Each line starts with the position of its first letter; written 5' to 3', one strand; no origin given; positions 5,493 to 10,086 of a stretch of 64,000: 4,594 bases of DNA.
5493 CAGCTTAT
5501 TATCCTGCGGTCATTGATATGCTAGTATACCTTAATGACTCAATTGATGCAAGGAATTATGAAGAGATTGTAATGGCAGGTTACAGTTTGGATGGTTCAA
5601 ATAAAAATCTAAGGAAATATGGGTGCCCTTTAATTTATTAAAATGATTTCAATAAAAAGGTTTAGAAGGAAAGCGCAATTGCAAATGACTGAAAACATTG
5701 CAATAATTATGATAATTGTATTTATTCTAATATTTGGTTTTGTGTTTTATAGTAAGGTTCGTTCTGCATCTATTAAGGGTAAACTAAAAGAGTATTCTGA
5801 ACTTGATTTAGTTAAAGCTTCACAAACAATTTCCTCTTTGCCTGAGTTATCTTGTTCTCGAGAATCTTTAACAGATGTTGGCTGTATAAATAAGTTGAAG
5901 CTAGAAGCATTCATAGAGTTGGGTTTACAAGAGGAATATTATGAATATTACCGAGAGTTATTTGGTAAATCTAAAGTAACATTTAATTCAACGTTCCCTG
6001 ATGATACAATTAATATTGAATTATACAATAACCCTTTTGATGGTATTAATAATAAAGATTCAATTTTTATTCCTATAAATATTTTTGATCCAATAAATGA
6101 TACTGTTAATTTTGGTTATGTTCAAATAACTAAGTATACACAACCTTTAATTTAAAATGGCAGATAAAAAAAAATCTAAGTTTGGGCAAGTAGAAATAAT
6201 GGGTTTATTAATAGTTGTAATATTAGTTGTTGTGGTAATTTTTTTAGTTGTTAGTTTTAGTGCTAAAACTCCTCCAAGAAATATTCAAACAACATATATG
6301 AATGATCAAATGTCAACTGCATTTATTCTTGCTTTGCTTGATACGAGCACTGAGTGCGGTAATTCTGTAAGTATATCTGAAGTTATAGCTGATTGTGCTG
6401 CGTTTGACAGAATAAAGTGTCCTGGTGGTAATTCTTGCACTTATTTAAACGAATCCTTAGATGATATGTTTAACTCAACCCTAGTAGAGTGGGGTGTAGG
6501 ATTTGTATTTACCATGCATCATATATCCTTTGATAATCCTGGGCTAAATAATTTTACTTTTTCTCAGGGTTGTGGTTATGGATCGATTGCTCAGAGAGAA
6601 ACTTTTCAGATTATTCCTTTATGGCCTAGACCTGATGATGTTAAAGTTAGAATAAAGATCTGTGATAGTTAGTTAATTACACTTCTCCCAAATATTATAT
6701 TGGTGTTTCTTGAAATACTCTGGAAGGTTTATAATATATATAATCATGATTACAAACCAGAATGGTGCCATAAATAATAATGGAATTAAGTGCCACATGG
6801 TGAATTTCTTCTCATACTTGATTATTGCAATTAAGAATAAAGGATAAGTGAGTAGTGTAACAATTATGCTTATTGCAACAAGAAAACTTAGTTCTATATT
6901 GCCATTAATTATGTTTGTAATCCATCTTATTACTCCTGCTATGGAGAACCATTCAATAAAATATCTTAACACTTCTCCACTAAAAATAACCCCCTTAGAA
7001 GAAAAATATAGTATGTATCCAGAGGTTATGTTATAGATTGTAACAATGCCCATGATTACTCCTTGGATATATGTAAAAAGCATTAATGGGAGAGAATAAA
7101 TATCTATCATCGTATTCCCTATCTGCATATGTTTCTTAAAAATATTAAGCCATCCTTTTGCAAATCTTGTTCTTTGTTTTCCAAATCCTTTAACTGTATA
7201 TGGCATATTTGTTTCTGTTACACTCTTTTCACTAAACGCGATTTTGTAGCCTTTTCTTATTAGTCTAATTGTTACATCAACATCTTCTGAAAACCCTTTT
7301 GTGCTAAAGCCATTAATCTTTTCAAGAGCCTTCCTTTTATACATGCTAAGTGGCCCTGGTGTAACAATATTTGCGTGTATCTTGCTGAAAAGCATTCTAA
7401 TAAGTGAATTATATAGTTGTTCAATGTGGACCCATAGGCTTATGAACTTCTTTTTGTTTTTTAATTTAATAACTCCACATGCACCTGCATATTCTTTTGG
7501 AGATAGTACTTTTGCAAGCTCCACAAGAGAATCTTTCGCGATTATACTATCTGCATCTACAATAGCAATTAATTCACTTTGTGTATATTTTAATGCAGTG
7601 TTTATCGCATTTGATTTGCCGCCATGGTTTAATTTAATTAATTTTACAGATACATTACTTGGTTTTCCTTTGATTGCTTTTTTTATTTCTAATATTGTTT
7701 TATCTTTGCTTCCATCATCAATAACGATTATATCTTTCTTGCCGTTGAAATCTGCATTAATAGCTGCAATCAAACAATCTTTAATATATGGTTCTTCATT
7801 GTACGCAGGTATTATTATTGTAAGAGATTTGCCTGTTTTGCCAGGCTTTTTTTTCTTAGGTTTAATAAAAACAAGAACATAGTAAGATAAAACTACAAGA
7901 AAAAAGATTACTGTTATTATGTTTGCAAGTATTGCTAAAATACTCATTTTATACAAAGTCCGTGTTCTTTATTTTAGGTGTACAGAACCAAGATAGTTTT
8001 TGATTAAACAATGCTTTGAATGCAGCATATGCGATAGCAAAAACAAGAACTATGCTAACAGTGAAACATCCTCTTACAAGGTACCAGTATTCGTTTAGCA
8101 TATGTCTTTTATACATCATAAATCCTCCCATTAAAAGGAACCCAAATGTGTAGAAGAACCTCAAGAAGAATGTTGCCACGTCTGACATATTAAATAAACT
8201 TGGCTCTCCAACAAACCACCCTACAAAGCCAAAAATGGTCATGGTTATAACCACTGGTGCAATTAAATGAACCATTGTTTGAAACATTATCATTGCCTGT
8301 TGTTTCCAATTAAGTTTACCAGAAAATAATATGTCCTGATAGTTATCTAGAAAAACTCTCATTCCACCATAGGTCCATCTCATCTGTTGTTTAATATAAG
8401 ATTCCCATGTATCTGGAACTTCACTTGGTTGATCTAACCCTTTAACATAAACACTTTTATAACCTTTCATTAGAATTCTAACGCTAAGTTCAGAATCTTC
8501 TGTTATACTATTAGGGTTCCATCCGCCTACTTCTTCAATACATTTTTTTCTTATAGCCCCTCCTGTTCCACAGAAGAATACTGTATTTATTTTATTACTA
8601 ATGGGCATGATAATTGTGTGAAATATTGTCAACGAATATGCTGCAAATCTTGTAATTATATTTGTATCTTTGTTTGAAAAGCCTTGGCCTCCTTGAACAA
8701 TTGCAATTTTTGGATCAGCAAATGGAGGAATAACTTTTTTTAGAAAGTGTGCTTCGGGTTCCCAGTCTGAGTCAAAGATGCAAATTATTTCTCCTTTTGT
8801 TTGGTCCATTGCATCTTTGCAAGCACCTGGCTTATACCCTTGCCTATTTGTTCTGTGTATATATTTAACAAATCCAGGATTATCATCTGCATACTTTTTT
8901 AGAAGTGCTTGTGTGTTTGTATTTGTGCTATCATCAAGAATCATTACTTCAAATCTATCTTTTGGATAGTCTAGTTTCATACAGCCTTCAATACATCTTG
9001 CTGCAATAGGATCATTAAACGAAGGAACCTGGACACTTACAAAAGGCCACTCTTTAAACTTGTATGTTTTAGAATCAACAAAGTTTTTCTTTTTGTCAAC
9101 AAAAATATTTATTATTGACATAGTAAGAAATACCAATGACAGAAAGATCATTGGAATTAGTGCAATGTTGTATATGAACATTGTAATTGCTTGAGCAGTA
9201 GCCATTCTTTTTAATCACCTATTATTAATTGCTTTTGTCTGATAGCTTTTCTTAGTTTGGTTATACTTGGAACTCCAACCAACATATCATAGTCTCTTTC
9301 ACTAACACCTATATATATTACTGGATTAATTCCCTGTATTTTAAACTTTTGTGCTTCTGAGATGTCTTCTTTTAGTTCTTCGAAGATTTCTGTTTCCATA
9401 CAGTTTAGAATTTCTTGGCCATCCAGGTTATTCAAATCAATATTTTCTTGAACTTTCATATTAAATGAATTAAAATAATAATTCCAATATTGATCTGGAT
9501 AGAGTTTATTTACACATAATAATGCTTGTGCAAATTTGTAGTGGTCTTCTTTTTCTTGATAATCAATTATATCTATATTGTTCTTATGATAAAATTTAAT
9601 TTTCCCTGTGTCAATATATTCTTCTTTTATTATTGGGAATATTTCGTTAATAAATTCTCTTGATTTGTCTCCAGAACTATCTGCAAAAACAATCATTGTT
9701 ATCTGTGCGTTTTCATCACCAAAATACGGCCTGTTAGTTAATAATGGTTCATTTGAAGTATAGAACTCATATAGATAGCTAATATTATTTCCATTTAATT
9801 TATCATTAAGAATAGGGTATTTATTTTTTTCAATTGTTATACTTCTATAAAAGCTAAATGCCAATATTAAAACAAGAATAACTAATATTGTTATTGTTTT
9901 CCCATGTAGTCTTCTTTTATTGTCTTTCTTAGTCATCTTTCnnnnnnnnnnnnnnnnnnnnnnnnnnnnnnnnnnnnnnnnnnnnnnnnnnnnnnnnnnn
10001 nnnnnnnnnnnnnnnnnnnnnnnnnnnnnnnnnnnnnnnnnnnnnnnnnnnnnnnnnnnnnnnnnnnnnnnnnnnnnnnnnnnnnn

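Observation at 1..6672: Six-gene surface operon: two giant Ig-like proteins followed by four translationally coupled small helix-anchored genes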

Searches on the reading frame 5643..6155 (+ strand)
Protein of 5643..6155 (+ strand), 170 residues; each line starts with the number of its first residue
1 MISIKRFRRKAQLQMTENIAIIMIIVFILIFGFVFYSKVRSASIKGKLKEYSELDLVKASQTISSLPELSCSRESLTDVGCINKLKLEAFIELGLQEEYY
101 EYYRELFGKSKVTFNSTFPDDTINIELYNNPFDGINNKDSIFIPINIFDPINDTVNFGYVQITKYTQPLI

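Call 6: search_protein_families(library=pfam, proteins=[window:5643-6155:+], max_evalue=1)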
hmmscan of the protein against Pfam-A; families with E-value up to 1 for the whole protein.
window:5643-6155:+ (170 aa): 5 families
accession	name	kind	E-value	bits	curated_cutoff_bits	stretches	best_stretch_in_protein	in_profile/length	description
PF11044.13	TMEMspv1-c74-12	-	0.028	15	25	1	20-54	10-42/49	Plectrovirus spv1-c74 ORF 12 transmembrane protein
PF13800.11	Sigma_reg_N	-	0.13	12.9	26.3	1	4-51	4-49/91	Sigma factor regulator N-terminal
PF00482.28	T2SSF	-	0.2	12.1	25.2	1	6-36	93-123/125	Type II secretion system (T2SS), protein F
PF16647.10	GCSF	-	0.28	11.5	30.4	1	47-95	20-68/149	Granulocyte colony-stimulating factor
PF25184.1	YxzE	-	0.31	12.5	40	1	21-60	3-35/65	YxzE-like putative bacteriocin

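Call 7: search_protein_families(library=ncbifam, proteins=[window:5643-6155:+], max_evalue=1)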
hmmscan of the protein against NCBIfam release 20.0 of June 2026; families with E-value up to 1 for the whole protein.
window:5643-6155:+ (170 aa): 1 family
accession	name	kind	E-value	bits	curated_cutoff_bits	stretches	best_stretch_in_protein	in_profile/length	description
TIGR04391.1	CcmD_alt_fam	subfamily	0.0074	16.3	24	1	24-49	8-33/36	CcmD family protein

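Call 34: find_homologous_proteins(query=window:5643-6155:+, max_evalue=0.01)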
Query window:5643-6155:+ (170 aa): 18 proteins with E <= 0.01 among 50 candidates.
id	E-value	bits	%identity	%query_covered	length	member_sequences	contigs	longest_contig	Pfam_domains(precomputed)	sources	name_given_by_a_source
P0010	1.6e-94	332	99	92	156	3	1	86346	-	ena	-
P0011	5.8e-90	317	96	91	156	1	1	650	-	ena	-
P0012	2.5e-86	306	90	91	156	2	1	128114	-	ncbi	-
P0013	6.4e-80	285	85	91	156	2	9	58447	-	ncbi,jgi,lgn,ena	-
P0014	7.3e-63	229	64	92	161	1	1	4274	-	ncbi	-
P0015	1.8e-61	225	65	93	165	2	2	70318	-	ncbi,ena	-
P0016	2.8e-61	224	62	94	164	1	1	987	-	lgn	-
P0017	8.2e-61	223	65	90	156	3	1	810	-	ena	-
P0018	5.5e-59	217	61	94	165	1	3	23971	-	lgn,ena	-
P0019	1.6e-58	215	60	96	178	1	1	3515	-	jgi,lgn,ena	-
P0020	2.7e-58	215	59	93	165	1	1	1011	-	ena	-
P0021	8.6e-57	210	58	94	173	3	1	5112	-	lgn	-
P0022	1.4e-56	209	63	89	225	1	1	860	-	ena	-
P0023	2.1e-56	208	58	93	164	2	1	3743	-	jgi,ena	-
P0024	2.2e-55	205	61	90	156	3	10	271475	-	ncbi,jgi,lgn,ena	-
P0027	1.1e-16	79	32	94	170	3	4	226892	-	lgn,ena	-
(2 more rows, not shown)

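Call 35: find_encoding_contigs(protein=P0027, flank=10000, max_places=3)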
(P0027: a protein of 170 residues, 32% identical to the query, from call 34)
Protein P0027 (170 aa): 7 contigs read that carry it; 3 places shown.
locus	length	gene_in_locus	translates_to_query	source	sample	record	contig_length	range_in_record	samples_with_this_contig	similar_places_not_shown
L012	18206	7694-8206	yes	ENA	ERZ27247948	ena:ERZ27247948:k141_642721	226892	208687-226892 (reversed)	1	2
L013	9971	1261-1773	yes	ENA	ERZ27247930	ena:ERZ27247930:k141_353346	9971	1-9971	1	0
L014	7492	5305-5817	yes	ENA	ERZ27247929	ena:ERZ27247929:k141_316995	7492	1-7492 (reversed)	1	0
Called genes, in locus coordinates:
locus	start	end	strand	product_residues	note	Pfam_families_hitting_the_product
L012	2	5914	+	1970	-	?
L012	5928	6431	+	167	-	-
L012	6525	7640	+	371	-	-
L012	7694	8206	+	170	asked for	-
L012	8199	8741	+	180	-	-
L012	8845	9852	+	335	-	PF00005:ABC_tran, PF13304:AAA_21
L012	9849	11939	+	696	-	PF12698:ABC2_membrane_3, PF01061:ABC2_membrane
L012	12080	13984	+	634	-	PF13098:Thioredoxin_2 (faint), PF03227:GILT, PF13462:Thioredoxin_4 (faint), PF01323:DSBA (weak)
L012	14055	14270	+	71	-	PF01455:HupF_HypC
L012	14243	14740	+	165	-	PF01455:HupF_HypC (weak)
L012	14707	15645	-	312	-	PF00892:EamA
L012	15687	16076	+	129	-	-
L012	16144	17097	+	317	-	PF12838:Fer4_7 (faint), PF13187:Fer4_9 (faint), PF12797:Fer4_2 (faint), PF12837:Fer4_6 (faint), PF13183:Fer4_8 (weak), PF17179:Fer4_22, PF00037:Fer4 (weak)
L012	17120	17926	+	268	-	PF00970:FAD_binding_6 (faint), PF00175:NAD_binding_1, PF10418:DHODB_Fe-S_bind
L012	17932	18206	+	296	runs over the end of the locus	PF01058:Oxidored_q6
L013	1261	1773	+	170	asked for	-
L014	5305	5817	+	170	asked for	-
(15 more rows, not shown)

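Call 61: search_solved_structures(query=A3, max_evalue=10)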
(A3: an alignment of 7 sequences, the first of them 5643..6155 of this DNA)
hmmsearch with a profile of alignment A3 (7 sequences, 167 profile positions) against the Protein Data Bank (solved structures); distinct sequences matched with E-value up to 10: 3.
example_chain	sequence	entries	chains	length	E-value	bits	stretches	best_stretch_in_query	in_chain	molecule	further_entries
1rp3_A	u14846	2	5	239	0.75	13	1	81-157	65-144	RNA polymerase sigma factor SIGMA-28 (FliA) | RNA polymerase sigma factor FliA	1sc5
4r58_A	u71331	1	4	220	0.92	12.7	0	39-85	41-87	Leucine Rich Repeat protein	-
1bgc_A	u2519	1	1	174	1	12.6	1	43-87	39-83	GRANULOCYTE COLONY-STIMULATING FACTOR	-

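Call 72: predict_structure(alignment_id=A6)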
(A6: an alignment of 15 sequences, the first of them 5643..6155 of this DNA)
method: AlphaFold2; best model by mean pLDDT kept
length: 170 residues; sequences in the alignment: 15
mean_pLDDT: 79.1   pTM: 0.59
mean pLDDT of the five models: 79.1, 76.1, 76.0, 75.3, 73.8
residues with pLDDT >= 90: 21; 70-90: 117; 50-70: 27; < 50: 5
segments of 3 or more residues with pLDDT < 50: 75-77
pLDDT, mean of each block of 10 residues (from residue 1): 56 77 93 91 76 75 72 55 83 85 87 81 83 82 85 84 80
secondary structure, 60 per line:
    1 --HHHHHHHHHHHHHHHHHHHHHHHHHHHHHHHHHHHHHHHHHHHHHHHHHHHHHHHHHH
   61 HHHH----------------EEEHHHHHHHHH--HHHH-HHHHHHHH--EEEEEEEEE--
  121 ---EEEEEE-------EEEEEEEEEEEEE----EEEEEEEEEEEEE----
elements in order: H3-64 E81-83 H84-92 H95-98 H100-107 E110-118 E124-129 E137-149 E154-166

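Call 77: fold_search(model_id=the predicted structure, library=pdb)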
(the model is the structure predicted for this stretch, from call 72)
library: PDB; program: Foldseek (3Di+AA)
matches with E <= 10: 243; with E <= 0.001: 0
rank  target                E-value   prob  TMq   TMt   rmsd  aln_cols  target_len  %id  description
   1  6f9g_C                1.4e-01  0.28  0.23  0.17   7.2        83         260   19  Ligand binding domain of P. putida KT2440 polyamine chemorecpetors McpU in complex putrescine. (released 2018-03-28)
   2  8apo_Bc               1.9e-01  0.23  0.25  0.17  10.1       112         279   12  Structure of the mitochondrial ribosome from Polytomella magna with tRNAs bound to the A and P sites (released 2023-06-21)
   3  9cdr_A                2.1e-01  0.51  0.28  0.07   8.2       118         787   15  DosP Apo straight form (released 2024-11-20)
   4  8a22_Bc               2.1e-01  0.21  0.25  0.17  10.0       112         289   12  Structure of the mitochondrial ribosome from Polytomella magna (released 2022-11-16)
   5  8bn3_S3               2.2e-01  0.20  0.23  0.19   6.2        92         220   13  Yeast 80S, ES7s delta, eIF5A, Stm1 containing (released 2024-01-10)
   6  4onx_E                2.9e-01  0.33  0.30  0.37   8.0       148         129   12  2.8 Angstrom Crystal Structure of Sensor Domain of Histidine Kinase from Clostridium perfringens. (released 2014-03-05)
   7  6z1p_Bd               3.7e-01  0.35  0.28  0.17   5.7        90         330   11  Structure of the mitochondrial ribosome from Tetrahymena thermophila (released 2020-06-24)
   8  7pkq_c                3.7e-01  0.13  0.24  0.28  15.1       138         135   11  Small subunit of the Chlamydomonas reinhardtii mitoribosome (released 2023-06-14)
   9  7r81_E2               4.0e-01  0.21  0.23  0.19   5.3        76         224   12  Structure of the translating Neurospora crassa ribosome arrested by cycloheximide (released 2021-12-01)
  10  7u32_F                4.0e-01  0.03  0.11  0.09  27.8       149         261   13  MVV cleaved synaptic complex (CSC) intasome at 3.4 A resolution (released 2022-05-11)
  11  7old_SD               4.2e-01  0.23  0.25  0.21   5.3        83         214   12  Thermophilic eukaryotic 80S ribosome at pe/E (TI)-POST state (released 2022-01-26)
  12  9axt_AG               4.8e-01  0.11  0.20  0.17   7.5        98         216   15  Non-translating S. pombe ribosome (released 2024-10-16)
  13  4v6i_AB               5.4e-01  0.16  0.23  0.20   5.9        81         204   11  Localization of the small subunit ribosomal proteins into a 6.1 A cryo-EM map of Saccharomyces cerevisiae translating (released 2014-07-09)
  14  4bts_AC               5.4e-01  0.15  0.22  0.18   6.6        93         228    8  THE CRYSTAL STRUCTURE OF THE EUKARYOTIC 40S RIBOSOMAL SUBUNIT IN COMPLEX WITH EIF1 AND EIF1A (released 2013-07-17)
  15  9bln_Z                5.4e-01  0.15  0.22  0.17   7.8        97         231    8  The structure of human Pdcd4 bound to the 40S-eIF4A-eIF3-eIF1 complex (released 2024-09-04)
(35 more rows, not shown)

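Call 88: search_protein_families(library=pfam, proteins=[L012:2-5914:+], max_evalue=1)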
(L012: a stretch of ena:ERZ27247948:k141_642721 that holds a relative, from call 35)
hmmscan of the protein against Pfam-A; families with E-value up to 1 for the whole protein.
L012:2-5914:+ (1970 aa): 2 families
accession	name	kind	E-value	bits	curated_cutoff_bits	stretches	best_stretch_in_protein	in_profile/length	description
PF18884.5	TSP3_bac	-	3.2e-06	27.3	25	2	1752-1773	1-22/22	Bacterial TSP3 repeat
PF13948.11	DUF4215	-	0.0019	18.9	27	5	771-802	3-33/47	Domain of unknown function (DUF4215)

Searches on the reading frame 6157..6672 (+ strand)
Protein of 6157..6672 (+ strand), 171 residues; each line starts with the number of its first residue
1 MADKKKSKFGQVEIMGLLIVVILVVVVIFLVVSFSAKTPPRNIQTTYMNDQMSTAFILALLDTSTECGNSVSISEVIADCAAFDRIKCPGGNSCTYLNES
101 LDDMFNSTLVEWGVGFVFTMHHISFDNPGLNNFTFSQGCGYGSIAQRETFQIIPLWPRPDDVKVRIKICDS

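Call 6: search_protein_families(library=pfam, proteins=[window:6157-6672:+], max_evalue=1)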
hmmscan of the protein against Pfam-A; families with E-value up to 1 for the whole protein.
window:6157-6672:+ (171 aa): 4 families
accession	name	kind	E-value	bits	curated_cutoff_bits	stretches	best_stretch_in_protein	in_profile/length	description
PF25184.1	YxzE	-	0.0026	19.2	40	1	15-72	1-53/65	YxzE-like putative bacteriocin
PF14221.11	DUF4330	-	0.0082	16.7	27.6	1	2-40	4-42/167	Domain of unknown function (DUF4330)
PF11857.13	DUF3377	-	0.048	14.1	26.5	1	4-43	22-61/72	Domain of unknown function (DUF3377)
PF24874.1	Piezo_THU9_anchor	-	0.11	12.3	28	1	17-61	8-52/238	Piezo, THU9 and anchor domain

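Call 7: search_protein_families(library=ncbifam, proteins=[window:6157-6672:+], max_evalue=1)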
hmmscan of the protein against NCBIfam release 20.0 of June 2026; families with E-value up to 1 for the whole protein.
window:6157-6672:+ (171 aa): 2 families
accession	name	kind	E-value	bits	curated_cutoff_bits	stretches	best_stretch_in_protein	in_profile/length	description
TIGR04104.1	cxxc_20_cxxc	subfamily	0.043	14.2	45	0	66-126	5-63/93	TIGR04104 family putative zinc finger protein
NF050118.1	aa3_CtaJ_Mycob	equivalog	0.25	11.7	43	1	12-39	3-30/80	aa3-type cytochrome oxidase subunit CtaJ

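Call 62: search_solved_structures(query=A4, max_evalue=10)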
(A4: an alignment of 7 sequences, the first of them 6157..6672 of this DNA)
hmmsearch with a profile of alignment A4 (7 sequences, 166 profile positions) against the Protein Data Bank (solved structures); distinct sequences matched with E-value up to 10: 3.
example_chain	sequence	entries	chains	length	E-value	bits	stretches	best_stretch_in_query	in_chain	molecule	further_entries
2w1r_A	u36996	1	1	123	0.66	12.8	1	80-113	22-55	STAGE V SPORULATION PROTEIN T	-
2w1t_B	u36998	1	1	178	1.3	11.8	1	80-113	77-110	STAGE V SPORULATION PROTEIN T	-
2w1t_A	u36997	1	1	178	1.3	11.8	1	80-113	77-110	STAGE V SPORULATION PROTEIN T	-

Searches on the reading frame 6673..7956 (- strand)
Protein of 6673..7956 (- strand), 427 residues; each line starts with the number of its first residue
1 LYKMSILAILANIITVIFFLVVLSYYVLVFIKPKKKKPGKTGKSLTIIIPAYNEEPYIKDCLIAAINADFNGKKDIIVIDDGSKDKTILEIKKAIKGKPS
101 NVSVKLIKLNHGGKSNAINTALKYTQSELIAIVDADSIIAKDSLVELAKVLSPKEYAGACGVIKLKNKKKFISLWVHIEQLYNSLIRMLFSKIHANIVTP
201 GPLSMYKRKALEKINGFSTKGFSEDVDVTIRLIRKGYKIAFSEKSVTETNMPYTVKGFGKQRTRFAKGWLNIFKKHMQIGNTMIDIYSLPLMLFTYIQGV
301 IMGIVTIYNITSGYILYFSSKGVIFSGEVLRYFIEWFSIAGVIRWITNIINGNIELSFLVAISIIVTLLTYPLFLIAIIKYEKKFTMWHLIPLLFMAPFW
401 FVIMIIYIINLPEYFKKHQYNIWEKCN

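Call 6: search_protein_families(library=pfam, proteins=[window:6673-7956:-], max_evalue=1)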
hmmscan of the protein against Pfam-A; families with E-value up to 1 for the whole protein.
window:6673-7956:- (427 aa): 8 families
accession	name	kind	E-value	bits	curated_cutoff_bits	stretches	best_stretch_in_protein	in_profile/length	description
PF00535.33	Glycos_transf_2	-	4.8e-29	101.9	23.3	1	46-214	1-167/168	Glycosyl transferase family 2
PF13641.12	Glyco_tranf_2_3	-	4.3e-27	96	27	1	45-264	3-226/230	Glycosyltransferase like family 2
PF13632.12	Glyco_trans_2_3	-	5.7e-17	62.6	27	1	130-402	2-197/198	Glycosyl transferase family group 2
PF10111.15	Glyco_tranf_2_2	-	1.8e-09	38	27.3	1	46-153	1-108/276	Glycosyltransferase like family 2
PF13506.12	Glyco_transf_21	-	1.1e-08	35.1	21.7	1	112-267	16-174/174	Glycosyl transferase family 21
PF02709.20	Glyco_transf_7C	-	0.00032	20.7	23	1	201-253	21-76/78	N-terminal domain of galactosyltransferase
PF20835.2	PA_Ig-like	-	0.021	15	27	1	206-287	18-99/155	Anthrax protective antigen, immunoglobulin-like domain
PF13704.12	Glyco_tranf_2_4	-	0.028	15.3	27.5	1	53-143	2-88/98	Glycosyl transferase family 2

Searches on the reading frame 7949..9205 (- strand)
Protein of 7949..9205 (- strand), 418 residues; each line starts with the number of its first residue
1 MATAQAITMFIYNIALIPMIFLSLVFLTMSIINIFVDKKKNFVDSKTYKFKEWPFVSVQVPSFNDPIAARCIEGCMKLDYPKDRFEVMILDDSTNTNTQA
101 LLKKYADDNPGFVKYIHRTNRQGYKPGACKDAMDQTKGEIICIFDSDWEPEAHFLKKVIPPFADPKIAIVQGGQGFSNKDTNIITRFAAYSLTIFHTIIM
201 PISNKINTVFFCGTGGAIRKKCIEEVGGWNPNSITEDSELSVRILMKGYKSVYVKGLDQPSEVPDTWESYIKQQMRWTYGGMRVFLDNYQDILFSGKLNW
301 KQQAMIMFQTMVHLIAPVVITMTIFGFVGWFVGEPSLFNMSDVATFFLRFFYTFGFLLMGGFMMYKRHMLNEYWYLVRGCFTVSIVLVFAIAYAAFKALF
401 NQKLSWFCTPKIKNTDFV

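Call 6: search_protein_families(library=pfam, proteins=[window:7949-9205:-], max_evalue=1)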
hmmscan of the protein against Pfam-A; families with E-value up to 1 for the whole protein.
window:7949-9205:- (418 aa): 6 families
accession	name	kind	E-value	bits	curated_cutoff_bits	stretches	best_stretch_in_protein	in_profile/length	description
PF13632.12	Glyco_trans_2_3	-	2.1e-27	96.7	27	1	140-331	1-196/198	Glycosyl transferase family group 2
PF13641.12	Glyco_tranf_2_3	-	5.9e-27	95.6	27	1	56-280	3-230/230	Glycosyltransferase like family 2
PF00535.33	Glycos_transf_2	-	1e-22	81.3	23.3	1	57-226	1-167/168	Glycosyl transferase family 2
PF13506.12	Glyco_transf_21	-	2.5e-10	40.5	21.7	1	124-278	17-173/174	Glycosyl transferase family 21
PF03552.20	Cellulose_synt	-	9.6e-05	21.5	24.7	1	228-345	416-537/722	Cellulose synthase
PF23720.1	DUF7161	-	0.25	11.8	27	1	77-115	28-64/72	Family of unknown function (DUF7161)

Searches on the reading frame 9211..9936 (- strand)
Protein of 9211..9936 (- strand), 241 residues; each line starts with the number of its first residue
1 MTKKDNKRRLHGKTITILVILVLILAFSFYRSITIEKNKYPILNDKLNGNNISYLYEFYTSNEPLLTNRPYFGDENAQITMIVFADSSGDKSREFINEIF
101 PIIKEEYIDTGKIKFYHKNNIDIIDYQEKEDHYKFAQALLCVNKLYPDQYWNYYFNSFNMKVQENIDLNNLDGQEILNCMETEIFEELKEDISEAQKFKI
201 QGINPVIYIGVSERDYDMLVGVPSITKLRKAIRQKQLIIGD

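Call 6: search_protein_families(library=pfam, proteins=[window:9211-9936:-], max_evalue=1)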
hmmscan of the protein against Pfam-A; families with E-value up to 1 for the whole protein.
window:9211-9936:- (241 aa): 2 families
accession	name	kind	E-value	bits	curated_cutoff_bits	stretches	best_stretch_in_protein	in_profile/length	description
PF13462.12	Thioredoxin_4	-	9.2e-10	39.4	23.2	1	69-210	5-146/165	Thioredoxin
PF12669.12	FeoB_associated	-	0.28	11.9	27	1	14-38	2-26/44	FeoB-associated Cys-rich membrane protein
